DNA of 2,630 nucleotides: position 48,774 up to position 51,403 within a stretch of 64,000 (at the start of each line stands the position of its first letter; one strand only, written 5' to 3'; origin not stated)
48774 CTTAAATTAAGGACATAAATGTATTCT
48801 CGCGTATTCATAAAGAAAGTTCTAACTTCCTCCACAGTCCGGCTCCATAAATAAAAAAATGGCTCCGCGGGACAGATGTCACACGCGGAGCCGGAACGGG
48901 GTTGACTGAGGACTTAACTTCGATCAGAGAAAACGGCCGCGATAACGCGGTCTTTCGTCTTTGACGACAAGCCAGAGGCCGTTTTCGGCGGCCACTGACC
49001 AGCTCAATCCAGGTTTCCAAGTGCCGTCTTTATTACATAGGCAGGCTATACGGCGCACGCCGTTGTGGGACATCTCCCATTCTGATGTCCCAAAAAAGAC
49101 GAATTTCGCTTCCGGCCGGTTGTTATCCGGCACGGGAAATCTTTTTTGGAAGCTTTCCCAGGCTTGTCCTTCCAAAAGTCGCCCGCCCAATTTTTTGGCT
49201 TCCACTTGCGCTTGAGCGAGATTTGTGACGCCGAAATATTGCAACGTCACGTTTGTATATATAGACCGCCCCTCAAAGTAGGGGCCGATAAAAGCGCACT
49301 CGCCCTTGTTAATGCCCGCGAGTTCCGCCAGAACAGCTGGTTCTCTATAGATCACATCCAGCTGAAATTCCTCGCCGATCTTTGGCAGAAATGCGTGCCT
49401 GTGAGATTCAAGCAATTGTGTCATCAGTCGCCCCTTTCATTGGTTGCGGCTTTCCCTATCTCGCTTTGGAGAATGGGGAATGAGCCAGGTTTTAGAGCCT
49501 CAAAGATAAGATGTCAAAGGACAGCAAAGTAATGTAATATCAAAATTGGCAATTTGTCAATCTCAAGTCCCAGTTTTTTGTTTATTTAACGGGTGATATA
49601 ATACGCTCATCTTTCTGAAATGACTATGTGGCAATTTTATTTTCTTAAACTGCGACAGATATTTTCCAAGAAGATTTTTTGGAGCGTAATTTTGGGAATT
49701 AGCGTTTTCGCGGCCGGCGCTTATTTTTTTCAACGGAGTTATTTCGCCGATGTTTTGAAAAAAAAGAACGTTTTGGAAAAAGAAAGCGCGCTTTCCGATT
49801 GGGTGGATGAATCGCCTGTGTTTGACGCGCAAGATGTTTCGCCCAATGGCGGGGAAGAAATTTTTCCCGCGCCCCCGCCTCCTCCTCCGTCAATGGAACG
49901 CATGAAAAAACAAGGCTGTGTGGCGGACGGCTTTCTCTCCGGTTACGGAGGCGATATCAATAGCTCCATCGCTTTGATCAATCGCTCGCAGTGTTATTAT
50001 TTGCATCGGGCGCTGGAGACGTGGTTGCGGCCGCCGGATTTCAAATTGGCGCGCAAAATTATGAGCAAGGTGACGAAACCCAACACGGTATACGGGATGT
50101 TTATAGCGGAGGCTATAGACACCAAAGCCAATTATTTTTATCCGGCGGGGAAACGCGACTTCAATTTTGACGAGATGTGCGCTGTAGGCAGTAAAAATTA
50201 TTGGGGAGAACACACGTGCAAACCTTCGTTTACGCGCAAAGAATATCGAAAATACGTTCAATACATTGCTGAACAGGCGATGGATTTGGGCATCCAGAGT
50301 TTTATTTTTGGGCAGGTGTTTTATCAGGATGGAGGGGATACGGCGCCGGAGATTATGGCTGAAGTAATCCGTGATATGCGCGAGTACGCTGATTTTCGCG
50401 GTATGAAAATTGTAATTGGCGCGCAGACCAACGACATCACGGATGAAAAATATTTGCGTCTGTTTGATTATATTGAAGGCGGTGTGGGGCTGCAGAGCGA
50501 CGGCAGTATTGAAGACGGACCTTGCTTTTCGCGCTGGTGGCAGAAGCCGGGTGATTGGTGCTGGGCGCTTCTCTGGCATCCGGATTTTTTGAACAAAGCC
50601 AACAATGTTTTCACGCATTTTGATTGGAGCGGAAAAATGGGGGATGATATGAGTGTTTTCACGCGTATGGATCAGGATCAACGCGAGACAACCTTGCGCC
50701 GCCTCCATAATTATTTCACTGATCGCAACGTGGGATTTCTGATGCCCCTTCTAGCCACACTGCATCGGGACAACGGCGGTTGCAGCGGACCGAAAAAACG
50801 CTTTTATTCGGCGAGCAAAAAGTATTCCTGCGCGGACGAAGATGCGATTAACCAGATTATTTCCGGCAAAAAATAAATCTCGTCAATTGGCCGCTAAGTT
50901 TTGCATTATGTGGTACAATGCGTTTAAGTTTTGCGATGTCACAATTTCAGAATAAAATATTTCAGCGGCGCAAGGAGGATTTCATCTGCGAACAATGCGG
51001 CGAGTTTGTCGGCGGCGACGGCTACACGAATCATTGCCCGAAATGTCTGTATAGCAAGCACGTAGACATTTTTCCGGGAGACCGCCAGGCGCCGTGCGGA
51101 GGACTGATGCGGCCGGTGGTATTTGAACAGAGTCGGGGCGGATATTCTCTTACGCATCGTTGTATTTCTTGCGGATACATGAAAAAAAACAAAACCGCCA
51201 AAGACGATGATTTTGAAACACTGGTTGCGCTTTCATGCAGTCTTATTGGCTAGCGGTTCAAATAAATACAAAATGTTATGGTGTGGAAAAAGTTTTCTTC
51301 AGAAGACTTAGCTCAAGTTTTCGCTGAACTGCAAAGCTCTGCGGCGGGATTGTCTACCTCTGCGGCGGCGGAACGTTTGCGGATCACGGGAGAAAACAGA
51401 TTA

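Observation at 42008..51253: About 9-kb tRNA-flanked accessory island packed with defence/TA-like modules and orphan genes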

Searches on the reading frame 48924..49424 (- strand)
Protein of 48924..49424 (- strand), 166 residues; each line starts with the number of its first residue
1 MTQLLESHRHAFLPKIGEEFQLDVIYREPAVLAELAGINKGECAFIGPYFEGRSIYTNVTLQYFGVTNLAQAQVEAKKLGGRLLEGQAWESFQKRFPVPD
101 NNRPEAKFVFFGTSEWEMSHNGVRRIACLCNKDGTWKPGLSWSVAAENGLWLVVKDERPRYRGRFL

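Call 5: search_protein_families(library=pfam, proteins=[window:48924-49424:-], max_evalue=0.01)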
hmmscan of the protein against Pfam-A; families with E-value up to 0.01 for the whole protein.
window:48924-49424:- (166 aa): 0 families

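Call 6: search_protein_families(library=padloc, proteins=[window:48924-49424:-], max_evalue=0.01)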
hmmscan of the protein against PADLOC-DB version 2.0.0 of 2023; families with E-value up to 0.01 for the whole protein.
window:48924-49424:- (166 aa): 0 families

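Call 7: search_protein_families(library=ncbifam, proteins=[window:48924-49424:-], max_evalue=0.01)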
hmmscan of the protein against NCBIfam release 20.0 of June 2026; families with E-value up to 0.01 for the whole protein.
window:48924-49424:- (166 aa): 0 families

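Call 8: search_protein_families(library=phrogs, proteins=[window:48924-49424:-], max_evalue=0.01)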
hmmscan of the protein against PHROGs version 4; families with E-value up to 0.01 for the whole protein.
window:48924-49424:- (166 aa): 0 families

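Call 58: search_protein_representatives(protein=window:48924-49424:-)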
Query: 166 residues. Proteins with E-value up to 0.001 (for the whole library): 46; up to 1e-10: 13; up to 1e-30: 1. The best 46 are listed.
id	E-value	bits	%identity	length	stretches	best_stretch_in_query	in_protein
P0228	7.2e-35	136.6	47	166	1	11-156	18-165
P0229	1.9e-14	70.1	41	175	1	9-159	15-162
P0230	2.0e-14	70.1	38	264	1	12-154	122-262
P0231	9.8e-14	67.8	38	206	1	12-154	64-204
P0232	8.8e-13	64.7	34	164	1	7-159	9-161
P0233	1.2e-12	64.2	43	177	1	13-158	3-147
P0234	8.7e-12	61.5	36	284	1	5-152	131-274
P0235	1.2e-11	61.0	38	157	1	3-153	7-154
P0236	1.6e-11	60.6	38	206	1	13-149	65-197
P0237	2.1e-11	60.2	38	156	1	13-142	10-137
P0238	4.2e-11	59.3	35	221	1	11-158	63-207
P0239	6.8e-11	58.6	37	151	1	36-154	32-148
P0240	8.1e-11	58.3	39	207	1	12-153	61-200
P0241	3.0e-10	56.5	40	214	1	41-145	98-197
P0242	7.4e-10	55.2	32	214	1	11-154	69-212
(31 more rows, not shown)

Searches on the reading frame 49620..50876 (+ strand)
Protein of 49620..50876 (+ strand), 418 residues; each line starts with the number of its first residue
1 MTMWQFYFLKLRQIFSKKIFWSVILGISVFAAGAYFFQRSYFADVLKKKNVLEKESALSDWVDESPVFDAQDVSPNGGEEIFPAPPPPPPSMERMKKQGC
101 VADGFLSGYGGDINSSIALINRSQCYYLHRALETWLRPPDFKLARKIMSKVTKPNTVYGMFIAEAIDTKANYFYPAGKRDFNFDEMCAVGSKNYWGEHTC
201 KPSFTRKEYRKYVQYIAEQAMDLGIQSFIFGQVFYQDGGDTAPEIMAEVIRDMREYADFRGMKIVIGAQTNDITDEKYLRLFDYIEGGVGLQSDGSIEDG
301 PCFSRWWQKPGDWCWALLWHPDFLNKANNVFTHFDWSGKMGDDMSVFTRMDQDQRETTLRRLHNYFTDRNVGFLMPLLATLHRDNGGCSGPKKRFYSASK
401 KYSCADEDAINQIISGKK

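Call 5: search_protein_families(library=pfam, proteins=[window:49620-50876:+], max_evalue=0.01)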
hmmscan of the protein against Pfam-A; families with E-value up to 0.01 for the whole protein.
window:49620-50876:+ (418 aa): 0 families

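Call 7: search_protein_families(library=ncbifam, proteins=[window:49620-50876:+], max_evalue=0.01)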
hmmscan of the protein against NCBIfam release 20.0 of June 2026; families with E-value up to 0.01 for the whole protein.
window:49620-50876:+ (418 aa): 0 families

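Call 84: search_protein_families(library=padloc, proteins=[window:49620-50876:+], max_evalue=0.001)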
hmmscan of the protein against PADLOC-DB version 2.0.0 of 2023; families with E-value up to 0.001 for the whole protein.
window:49620-50876:+ (418 aa): 0 families
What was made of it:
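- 49620..50876 (+): 418-aa membrane-anchored or secreted protein. A core gene and the right border of slot B. No PADLOC hit (call 84).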

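Call 90: find_encoding_contigs(protein=window:49626-50876:+, flank=8000, max_places=8)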
Protein window:49626-50876:+ (416 aa): 2 contigs read that carry it; 1 place shown.
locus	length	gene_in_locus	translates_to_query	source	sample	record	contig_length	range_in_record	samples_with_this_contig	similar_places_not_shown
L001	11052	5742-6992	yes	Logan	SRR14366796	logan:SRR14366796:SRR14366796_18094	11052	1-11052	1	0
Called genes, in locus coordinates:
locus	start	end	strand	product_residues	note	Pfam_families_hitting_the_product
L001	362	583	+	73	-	PF13560:HTH_31, PF01381:HTH_3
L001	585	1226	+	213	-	PF13643:DUF4145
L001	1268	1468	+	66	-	-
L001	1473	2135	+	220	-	-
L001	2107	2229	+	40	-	-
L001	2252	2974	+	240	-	PF06570:DUF1129 (weak), PF10754:DUF2569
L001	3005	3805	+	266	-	-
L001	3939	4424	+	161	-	PF13274:SocA_Panacea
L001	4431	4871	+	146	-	-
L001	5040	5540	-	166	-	-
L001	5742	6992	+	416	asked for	-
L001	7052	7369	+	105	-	PF12647:RNHCP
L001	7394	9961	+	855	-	PF00690:Cation_ATPase_N, PF00122:E1-E2_ATPase, PF00702:Hydrolase, PF13246:Cation_ATPase, PF00689:Cation_ATPase_C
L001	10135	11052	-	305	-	?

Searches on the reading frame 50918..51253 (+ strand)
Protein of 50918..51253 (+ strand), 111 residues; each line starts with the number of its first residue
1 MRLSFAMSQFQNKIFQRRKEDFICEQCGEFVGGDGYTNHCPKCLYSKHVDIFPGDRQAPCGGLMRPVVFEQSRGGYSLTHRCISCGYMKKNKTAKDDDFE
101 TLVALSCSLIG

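Call 5: search_protein_families(library=pfam, proteins=[window:50918-51253:+], max_evalue=0.01)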
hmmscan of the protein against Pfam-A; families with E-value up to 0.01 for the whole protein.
window:50918-51253:+ (111 aa): 4 families
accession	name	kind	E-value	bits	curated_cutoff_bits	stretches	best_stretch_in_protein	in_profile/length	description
PF12647.12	RNHCP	-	3.8e-28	97.7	24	1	20-102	2-89/90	RNHCP domain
PF23458.2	DUF7130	-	5.2e-05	23.5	35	0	71-91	45-65/89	Domain of unknown function (DUF7130)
PF12773.13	DZR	-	0.00039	21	27.3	0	18-47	9-34/45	Double zinc ribbon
PF21349.2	RUBY_RBDX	-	0.00074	19.4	26.5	0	23-47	2-26/30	Rubrerythrin, rubredoxin-like domain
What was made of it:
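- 50918..51253 (+): RNHCP protein. A core gene. Pfam E 3.8e-28 (call 5).
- Checked: RNHCP is at 50918-51253 (E 3.8e-28, call 5).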

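Call 84: search_protein_families(library=padloc, proteins=[window:50918-51253:+], max_evalue=0.001)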
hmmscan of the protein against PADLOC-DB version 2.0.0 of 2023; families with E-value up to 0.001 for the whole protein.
window:50918-51253:+ (111 aa): 0 families
